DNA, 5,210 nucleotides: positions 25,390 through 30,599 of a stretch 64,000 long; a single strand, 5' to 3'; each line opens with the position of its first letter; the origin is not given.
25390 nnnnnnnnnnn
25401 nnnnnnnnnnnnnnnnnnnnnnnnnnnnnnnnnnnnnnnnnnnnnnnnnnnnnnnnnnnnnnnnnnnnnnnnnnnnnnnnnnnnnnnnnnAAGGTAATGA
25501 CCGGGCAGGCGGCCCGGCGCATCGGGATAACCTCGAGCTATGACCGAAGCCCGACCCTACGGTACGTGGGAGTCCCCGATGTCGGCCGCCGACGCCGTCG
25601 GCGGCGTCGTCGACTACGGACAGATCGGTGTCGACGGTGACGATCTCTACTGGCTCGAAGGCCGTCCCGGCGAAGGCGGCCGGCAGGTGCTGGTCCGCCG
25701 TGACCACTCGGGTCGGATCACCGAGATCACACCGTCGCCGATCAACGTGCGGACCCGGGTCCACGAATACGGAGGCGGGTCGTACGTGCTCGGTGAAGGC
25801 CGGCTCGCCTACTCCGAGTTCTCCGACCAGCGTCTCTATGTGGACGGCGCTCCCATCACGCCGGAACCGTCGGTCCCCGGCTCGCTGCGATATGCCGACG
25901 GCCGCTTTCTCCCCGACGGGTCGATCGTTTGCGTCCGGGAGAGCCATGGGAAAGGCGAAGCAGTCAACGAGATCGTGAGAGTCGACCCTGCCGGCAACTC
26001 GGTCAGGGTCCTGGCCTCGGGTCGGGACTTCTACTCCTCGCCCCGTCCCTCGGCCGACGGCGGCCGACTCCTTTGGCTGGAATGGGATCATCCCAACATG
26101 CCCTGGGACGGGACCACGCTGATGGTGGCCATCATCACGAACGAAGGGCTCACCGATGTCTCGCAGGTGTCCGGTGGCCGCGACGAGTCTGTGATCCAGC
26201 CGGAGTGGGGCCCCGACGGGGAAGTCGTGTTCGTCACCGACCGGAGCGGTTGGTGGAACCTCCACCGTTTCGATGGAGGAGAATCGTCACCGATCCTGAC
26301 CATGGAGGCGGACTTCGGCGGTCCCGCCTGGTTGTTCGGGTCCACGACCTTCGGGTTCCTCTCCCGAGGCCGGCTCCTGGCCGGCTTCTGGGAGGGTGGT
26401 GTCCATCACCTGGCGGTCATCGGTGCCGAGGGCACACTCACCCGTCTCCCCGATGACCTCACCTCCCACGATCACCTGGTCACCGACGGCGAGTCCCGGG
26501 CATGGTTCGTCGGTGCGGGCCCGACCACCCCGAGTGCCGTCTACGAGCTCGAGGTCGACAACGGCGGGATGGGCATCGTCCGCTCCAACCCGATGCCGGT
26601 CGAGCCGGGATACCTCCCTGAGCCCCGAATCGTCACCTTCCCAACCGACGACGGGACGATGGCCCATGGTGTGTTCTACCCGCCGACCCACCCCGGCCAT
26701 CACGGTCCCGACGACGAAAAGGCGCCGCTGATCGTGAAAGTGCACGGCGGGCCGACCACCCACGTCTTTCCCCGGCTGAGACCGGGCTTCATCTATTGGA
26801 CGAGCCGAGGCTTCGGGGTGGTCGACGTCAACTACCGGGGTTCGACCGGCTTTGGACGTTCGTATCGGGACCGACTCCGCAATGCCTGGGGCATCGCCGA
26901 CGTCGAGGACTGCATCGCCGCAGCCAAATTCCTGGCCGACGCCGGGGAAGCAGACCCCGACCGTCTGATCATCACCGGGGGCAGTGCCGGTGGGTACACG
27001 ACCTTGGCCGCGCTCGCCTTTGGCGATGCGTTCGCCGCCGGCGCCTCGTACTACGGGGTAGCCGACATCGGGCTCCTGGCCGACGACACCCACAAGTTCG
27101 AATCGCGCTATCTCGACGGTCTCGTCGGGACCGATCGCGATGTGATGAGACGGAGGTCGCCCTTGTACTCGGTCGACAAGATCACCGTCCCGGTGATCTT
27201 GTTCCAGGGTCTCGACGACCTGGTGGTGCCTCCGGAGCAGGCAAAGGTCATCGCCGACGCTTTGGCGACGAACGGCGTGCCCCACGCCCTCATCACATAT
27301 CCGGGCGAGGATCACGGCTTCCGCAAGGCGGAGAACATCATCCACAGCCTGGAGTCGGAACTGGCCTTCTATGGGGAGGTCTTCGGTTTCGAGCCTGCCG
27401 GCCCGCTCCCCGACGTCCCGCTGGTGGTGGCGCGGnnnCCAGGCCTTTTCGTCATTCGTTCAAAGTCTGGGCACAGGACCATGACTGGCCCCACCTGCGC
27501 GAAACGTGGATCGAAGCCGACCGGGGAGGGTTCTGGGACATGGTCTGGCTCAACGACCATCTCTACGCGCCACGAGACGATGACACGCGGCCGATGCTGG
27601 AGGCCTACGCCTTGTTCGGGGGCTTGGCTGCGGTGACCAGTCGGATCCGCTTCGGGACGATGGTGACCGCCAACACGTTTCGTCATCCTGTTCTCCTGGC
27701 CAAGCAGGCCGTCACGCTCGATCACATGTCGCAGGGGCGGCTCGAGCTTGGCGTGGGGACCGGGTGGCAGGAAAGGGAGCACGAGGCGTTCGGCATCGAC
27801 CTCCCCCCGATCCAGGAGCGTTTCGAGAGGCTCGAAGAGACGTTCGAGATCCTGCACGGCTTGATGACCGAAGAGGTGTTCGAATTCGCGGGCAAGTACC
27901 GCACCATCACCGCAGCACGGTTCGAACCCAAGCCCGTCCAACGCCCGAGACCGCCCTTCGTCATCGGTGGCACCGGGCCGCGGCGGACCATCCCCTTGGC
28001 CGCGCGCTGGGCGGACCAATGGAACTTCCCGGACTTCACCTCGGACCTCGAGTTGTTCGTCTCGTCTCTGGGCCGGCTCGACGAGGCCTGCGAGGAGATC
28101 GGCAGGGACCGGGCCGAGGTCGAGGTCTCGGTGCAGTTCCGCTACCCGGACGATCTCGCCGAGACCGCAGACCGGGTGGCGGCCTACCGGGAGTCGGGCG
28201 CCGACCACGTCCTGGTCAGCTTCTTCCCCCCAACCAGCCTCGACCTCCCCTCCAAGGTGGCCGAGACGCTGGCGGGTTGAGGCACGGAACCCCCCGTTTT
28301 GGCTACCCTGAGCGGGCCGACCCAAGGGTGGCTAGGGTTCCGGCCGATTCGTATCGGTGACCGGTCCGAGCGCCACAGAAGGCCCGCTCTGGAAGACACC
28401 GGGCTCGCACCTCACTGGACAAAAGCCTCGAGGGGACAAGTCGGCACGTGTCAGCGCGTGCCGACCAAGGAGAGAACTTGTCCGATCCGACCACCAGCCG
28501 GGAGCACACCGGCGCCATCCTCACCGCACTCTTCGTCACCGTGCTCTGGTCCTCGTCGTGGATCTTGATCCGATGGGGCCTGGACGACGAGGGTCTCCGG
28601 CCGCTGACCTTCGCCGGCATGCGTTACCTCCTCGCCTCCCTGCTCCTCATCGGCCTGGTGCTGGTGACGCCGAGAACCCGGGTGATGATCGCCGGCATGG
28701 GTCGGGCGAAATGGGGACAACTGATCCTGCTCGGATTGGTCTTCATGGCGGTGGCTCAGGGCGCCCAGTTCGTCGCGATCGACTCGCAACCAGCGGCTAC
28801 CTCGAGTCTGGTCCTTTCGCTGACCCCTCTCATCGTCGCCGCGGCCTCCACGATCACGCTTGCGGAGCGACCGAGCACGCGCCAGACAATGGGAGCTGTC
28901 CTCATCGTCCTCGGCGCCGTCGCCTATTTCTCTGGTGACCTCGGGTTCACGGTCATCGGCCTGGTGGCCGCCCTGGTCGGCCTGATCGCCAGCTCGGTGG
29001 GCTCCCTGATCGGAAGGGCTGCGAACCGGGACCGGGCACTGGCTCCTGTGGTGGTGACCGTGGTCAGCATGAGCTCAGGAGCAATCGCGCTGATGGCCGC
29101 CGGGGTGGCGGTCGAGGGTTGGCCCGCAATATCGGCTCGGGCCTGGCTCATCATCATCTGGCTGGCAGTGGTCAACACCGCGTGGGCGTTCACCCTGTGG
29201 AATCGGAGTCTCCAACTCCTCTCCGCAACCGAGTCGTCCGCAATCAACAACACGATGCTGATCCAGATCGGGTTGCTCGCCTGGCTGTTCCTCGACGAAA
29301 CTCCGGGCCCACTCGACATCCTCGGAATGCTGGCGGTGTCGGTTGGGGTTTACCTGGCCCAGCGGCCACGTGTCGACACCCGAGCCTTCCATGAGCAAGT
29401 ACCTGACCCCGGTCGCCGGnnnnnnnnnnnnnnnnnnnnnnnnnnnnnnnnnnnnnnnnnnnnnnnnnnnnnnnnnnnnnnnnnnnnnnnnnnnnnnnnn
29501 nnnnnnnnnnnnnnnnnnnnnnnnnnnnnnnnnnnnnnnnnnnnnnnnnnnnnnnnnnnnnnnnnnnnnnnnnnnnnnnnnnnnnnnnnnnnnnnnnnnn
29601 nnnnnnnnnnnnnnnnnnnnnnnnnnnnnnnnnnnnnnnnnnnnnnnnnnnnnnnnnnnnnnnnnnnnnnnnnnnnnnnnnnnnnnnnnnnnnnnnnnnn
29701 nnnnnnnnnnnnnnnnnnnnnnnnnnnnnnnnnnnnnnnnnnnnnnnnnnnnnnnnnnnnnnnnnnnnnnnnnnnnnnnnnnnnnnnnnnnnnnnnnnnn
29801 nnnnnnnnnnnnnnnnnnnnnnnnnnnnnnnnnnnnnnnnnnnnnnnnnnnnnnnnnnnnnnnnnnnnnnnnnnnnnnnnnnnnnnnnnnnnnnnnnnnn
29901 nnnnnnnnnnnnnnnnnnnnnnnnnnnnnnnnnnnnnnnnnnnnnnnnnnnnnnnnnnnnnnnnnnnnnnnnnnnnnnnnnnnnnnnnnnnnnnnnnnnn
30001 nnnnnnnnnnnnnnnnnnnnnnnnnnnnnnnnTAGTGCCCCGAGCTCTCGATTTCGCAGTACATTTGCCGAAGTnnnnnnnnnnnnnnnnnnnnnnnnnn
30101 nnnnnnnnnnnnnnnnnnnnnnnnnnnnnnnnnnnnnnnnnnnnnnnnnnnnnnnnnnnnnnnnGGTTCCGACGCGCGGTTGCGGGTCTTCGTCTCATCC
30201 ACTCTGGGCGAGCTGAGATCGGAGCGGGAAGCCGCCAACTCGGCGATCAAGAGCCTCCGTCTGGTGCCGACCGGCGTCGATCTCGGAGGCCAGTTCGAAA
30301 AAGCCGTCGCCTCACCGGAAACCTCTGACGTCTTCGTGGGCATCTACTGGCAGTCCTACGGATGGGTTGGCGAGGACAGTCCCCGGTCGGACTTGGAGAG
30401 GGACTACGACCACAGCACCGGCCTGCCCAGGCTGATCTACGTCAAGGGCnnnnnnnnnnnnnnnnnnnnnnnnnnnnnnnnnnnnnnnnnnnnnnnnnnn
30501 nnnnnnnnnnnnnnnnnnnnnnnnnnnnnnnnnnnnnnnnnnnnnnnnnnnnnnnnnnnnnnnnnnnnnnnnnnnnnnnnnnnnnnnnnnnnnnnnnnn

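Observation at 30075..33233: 1052-aa STAND protein combining DUF4062, a cyclase-homology domain, NB-ARC ATPase and TPR sensor, with no output HTH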

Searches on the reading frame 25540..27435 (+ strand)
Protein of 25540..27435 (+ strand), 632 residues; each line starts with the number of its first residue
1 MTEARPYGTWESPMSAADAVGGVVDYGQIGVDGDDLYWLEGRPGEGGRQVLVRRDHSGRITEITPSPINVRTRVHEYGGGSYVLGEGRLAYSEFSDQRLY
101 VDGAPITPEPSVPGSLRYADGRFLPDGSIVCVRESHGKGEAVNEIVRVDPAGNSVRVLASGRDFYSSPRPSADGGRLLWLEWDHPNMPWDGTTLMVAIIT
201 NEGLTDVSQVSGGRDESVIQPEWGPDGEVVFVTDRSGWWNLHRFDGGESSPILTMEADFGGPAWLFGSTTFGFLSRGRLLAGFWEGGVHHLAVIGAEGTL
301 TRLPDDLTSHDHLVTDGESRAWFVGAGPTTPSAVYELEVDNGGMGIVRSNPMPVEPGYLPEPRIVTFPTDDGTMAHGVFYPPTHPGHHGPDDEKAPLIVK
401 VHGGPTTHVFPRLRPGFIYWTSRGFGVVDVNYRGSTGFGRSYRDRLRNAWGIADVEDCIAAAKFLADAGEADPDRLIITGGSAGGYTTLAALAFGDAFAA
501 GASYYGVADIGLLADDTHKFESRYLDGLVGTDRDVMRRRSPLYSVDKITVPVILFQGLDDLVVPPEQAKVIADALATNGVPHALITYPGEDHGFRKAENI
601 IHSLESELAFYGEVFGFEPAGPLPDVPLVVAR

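Call 9: search_protein_families(library=pfam, proteins=[window:25540-27435:+], max_evalue=0.001)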
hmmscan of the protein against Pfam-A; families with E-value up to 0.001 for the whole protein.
window:25540-27435:+ (632 aa): 6 families
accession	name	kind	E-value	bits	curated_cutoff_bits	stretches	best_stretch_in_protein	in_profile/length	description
PF00326.27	Peptidase_S9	-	9.1e-50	169.5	22.6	1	418-616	8-211/213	Prolyl oligopeptidase family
PF20434.5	BD-FAE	-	5.9e-13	49.2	26.8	1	392-575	10-215/215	BD-FAE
PF01738.24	DLH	-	1.1e-11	45.2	21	1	456-600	78-194/217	Dienelactone hydrolase family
PF07859.19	Abhydrolase_3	-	4.4e-06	27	25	1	453-594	47-208/210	alpha/beta hydrolase fold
PF05448.18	AXE1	-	7e-05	22.2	21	0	457-566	159-280/321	Acetyl xylan esterase (AXE1)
PF12146.15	Hydrolase_4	-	9.6e-05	22.2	27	0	545-592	187-232/239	Serine aminopeptidase, S33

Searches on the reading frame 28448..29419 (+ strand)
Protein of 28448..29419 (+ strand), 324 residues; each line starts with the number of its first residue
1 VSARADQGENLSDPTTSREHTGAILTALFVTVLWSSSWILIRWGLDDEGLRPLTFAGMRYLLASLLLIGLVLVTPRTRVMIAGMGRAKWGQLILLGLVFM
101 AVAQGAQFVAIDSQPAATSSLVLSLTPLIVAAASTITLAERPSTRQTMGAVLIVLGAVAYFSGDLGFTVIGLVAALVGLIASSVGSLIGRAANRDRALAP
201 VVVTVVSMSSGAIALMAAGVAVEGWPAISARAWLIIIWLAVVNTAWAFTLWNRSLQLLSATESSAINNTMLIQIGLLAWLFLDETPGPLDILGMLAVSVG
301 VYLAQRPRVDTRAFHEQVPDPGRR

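Call 9: search_protein_families(library=pfam, proteins=[window:28448-29419:+], max_evalue=0.001)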
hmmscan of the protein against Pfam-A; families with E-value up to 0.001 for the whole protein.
window:28448-29419:+ (324 aa): 2 families
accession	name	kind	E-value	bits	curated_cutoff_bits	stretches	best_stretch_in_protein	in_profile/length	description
PF00892.27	EamA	-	1e-34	120.2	28.2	2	23-159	3-132/135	EamA-like transporter family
PF03151.22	TPT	-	0.0003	20.7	30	0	82-184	58-159/291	Triose-phosphate Transporter family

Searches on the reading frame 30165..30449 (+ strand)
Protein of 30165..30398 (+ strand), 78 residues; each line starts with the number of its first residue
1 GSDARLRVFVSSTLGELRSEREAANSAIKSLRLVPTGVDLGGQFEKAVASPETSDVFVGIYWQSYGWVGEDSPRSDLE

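Call 67: search_protein_families(library=pfam, proteins=[window:30165-30398:+, window:30165-30404:+, window:30165-30449:+], max_evalue=0.01)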
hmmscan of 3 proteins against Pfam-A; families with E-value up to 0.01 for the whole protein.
seq(78 aa): 1 family
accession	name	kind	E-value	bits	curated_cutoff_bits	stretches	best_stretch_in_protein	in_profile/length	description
PF13271.11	DUF4062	-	6e-10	39.6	24.7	1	7-75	1-73/82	Domain of unknown function (DUF4062)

seq(80 aa): 1 family
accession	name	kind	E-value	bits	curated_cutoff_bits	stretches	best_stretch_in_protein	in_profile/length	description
PF13271.11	DUF4062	-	4.2e-10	40.1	24.7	1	7-76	1-74/82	Domain of unknown function (DUF4062)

seq(95 aa): 1 family
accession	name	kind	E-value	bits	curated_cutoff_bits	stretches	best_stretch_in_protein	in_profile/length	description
PF13271.11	DUF4062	-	5.4e-11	43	24.7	1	7-83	1-81/82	Domain of unknown function (DUF4062)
